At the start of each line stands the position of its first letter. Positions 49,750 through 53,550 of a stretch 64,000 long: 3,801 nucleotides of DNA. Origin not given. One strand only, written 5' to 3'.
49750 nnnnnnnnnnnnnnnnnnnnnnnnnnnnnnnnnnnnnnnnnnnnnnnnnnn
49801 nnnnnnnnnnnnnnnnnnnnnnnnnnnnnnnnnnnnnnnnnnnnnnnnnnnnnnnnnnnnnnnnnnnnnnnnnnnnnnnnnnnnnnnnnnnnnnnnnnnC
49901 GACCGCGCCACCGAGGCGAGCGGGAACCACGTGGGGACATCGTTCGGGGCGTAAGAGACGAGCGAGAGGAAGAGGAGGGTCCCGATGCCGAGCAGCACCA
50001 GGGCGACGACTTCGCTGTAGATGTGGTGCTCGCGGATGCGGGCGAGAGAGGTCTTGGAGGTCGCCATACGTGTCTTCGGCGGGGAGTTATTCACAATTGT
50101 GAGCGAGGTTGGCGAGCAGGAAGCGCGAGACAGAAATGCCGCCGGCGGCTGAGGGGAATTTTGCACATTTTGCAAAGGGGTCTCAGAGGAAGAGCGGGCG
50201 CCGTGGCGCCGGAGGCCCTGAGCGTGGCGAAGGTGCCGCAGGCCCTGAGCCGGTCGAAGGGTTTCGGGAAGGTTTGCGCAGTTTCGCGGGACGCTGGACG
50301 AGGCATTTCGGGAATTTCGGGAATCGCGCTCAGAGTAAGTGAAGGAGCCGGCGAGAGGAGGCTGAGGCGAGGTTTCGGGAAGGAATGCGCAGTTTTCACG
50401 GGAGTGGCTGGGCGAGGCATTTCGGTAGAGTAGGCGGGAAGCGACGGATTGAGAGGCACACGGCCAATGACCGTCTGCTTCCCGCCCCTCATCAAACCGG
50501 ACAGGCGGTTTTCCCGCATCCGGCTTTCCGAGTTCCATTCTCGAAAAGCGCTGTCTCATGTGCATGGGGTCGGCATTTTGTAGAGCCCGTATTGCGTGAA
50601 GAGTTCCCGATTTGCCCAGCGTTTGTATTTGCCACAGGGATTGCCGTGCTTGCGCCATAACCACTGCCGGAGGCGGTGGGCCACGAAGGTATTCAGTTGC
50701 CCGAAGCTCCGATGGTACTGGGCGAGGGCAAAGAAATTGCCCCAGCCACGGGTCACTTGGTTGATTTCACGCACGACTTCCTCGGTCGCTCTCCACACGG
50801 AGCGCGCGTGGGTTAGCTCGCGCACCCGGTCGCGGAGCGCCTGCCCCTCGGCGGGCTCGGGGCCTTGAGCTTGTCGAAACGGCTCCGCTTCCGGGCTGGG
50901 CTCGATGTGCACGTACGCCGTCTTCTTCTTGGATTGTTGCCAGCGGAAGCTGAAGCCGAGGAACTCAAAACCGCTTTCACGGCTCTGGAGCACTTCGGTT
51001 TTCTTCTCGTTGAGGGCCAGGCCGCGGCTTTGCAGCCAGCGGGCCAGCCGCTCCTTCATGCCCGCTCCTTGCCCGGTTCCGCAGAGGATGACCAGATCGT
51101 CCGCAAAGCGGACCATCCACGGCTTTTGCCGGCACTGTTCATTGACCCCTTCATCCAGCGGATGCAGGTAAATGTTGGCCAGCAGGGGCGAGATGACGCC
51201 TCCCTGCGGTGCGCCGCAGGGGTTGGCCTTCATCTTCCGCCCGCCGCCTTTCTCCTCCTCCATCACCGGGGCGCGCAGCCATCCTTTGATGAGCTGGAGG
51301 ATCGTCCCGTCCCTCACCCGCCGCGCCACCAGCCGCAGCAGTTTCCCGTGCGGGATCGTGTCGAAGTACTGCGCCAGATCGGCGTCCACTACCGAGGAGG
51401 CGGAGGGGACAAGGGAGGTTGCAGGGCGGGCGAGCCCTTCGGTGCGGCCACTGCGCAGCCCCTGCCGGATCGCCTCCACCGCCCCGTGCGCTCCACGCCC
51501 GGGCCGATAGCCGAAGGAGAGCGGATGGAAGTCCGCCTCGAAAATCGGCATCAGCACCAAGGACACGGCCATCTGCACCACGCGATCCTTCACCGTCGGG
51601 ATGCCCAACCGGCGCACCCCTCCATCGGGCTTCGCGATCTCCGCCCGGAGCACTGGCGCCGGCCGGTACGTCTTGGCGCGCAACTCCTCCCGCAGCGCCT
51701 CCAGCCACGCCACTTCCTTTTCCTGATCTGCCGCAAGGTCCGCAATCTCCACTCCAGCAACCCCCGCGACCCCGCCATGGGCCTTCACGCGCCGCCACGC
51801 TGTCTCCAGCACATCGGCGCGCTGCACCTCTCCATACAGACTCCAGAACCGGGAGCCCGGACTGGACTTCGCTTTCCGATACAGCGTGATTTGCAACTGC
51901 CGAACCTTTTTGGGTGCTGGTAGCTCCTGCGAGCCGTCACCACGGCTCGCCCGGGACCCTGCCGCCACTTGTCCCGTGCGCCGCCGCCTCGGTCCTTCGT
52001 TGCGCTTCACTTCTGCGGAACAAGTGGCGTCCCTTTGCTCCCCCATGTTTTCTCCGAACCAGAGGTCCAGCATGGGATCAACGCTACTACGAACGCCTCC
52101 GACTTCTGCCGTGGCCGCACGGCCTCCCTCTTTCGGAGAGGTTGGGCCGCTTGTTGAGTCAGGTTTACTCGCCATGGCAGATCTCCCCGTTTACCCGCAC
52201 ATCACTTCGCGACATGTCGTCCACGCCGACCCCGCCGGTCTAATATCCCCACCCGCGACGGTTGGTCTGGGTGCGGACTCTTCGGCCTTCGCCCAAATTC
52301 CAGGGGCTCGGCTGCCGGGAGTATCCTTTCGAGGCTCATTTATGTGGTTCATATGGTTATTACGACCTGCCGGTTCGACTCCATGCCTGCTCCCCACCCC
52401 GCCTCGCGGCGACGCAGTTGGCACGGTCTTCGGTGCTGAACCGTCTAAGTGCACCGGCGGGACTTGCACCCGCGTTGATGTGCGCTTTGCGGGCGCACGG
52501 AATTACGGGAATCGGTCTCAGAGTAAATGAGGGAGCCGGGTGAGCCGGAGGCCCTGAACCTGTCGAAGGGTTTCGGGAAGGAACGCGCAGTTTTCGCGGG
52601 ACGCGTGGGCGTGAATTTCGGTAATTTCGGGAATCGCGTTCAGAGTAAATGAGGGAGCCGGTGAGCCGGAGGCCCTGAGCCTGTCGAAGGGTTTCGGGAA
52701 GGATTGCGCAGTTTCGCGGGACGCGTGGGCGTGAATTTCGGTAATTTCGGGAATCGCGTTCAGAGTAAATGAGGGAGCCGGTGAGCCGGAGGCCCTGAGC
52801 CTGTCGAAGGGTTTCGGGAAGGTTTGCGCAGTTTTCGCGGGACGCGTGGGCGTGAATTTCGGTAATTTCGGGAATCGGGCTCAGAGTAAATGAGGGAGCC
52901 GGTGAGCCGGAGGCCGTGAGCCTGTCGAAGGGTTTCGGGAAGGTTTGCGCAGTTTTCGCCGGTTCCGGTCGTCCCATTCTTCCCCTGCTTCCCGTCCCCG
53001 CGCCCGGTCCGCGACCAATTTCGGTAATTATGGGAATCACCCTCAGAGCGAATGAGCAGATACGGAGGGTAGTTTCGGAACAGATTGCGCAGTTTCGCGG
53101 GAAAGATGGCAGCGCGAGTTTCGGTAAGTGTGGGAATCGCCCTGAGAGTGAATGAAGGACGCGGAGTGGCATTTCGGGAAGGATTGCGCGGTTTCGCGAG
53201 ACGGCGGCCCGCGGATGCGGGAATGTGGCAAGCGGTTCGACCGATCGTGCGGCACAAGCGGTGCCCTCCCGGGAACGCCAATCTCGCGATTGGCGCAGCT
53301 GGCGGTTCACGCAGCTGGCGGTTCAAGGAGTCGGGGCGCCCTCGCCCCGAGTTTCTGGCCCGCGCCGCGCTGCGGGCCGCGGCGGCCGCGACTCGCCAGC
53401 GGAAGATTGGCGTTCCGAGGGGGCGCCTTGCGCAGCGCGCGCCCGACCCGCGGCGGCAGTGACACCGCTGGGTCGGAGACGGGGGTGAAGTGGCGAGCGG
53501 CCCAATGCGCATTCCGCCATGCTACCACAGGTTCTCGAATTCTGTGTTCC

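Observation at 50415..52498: Complete group II intron inserted precisely inside one unit of the repeat array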

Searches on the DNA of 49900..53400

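Call 54: search_rna_families(source=window, start=49900, end=53400, threshold=evalue, max_evalue=1)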
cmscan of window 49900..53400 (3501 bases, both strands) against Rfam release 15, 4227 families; matches with E-value up to 1: 6.
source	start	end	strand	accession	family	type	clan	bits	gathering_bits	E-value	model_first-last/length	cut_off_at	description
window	50425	50528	-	RF00029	Intron_gpII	Intron;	-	47.3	40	2e-07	1-77/77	no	Group II catalytic intron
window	52220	52466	-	RF02005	group-II-D1D4-6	Intron;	CL00102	47.2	49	1.6e-11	1-225/225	no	Group II catalytic intron D1-D4-6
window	50413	50503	-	RF01698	Chloroflexi-1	Gene; sRNA;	-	26.6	80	0.019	1-84/84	no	Chloroflexi-1 RNA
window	50465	50513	+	RF02224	sX5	Gene; sRNA;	-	23.1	50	0.043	1-49/49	no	Xanthomonadaceae sRNA sX5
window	50424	50493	-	RF03778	mir-483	Gene; miRNA;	-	22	60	0.87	1-75/75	no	mir-483 microRNA precursor family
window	50494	50526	-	RF04356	Plastid-ndhA-ndhB-1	Intron;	CL00155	19.6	61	0.55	9-42/49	no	Plastid-ndhA-ndhB-1 group II-D5 intron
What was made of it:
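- The D1-D4 Rfam match is 1.8 bits below its gathering score (call 54).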

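Call 56: search_rna_families(source=window, start=51990, end=52498, threshold=evalue, max_evalue=0.01, show_alignments=2)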
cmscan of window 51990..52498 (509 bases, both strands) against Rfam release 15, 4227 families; matches with E-value up to 0.01: 1.
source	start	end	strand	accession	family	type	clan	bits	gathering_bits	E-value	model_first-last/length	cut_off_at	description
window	52220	52466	-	RF02005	group-II-D1D4-6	Intron;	CL00102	47.2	49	2.3e-12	1-225/225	no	Group II catalytic intron D1-D4-6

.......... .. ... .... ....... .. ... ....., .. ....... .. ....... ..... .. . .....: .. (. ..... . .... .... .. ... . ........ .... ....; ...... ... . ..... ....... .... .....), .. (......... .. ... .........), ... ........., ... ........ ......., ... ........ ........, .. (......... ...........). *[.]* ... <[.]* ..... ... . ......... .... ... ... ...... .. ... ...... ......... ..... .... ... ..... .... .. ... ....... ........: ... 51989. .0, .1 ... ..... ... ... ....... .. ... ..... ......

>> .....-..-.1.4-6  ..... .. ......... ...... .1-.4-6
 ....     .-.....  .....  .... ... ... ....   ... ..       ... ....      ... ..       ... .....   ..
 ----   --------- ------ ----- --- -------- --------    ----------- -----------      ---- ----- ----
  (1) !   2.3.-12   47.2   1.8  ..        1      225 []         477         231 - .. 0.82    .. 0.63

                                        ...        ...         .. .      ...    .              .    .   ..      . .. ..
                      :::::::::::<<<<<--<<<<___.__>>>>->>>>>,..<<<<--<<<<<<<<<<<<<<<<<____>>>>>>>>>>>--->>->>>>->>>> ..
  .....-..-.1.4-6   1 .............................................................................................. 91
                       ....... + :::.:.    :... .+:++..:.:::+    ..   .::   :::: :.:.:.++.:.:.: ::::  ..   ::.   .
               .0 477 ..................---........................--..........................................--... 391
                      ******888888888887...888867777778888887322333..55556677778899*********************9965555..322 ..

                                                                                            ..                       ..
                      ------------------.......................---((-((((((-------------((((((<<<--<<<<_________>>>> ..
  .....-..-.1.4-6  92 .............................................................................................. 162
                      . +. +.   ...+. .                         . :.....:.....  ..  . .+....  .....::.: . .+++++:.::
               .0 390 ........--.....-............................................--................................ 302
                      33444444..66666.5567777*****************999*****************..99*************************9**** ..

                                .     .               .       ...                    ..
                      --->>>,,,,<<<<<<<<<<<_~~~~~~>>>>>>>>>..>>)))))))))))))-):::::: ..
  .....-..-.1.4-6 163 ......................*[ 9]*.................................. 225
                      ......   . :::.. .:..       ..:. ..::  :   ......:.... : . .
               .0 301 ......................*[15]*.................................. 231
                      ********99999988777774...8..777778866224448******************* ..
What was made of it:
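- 52185..52493 (-): Domain I (intron nt 6-314), closed by the stem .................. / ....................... Rfam RF02005 matches over the full model (E 1.6e-11, calls 54, 56).
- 52296..52301 (-): EBS1 (GGAAUU), in the terminal loop of the DI d3-type hairpin. Rfam places an unpaired loop at the same position (call 56).
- On Group II intron (ribozyme): RF02005 matches model positions 1-225 of 225 with E 1.6e-11, but scores 47.2 bits against a gathering score of 49 (calls 54, 56).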

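Call 72: search_rna_families(source=window, start=51388, end=51442, threshold=evalue, max_evalue=10)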
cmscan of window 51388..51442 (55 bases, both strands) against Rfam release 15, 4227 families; matches with E-value up to 10: 5.
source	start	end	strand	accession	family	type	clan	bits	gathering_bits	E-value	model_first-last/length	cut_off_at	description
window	51414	51442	-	RF03101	RAGATH-31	Gene; sRNA;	-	11.7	71.8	5.6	14-54/54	5'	RAGATH-31 RNA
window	51397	51417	+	RF02040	HOTTIP_1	Gene; lncRNA;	-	11.1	50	0.93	37-57/57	no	HOXA transcript at the distal tip, conserved region 1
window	51388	51411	-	RF02278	Betaproteobacteria_toxic_sRNA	Gene; sRNA;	-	10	50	4.5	1-27/64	3'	Betaproteobacteria toxic small RNA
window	51419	51442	+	RF01716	PhotoRC-I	Cis-reg;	-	9.1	45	1.8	1-24/44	3'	PhotoRC-I RNA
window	51423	51438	-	RF01716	PhotoRC-I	Cis-reg;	-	8.8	45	2.1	5-20/44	no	PhotoRC-I RNA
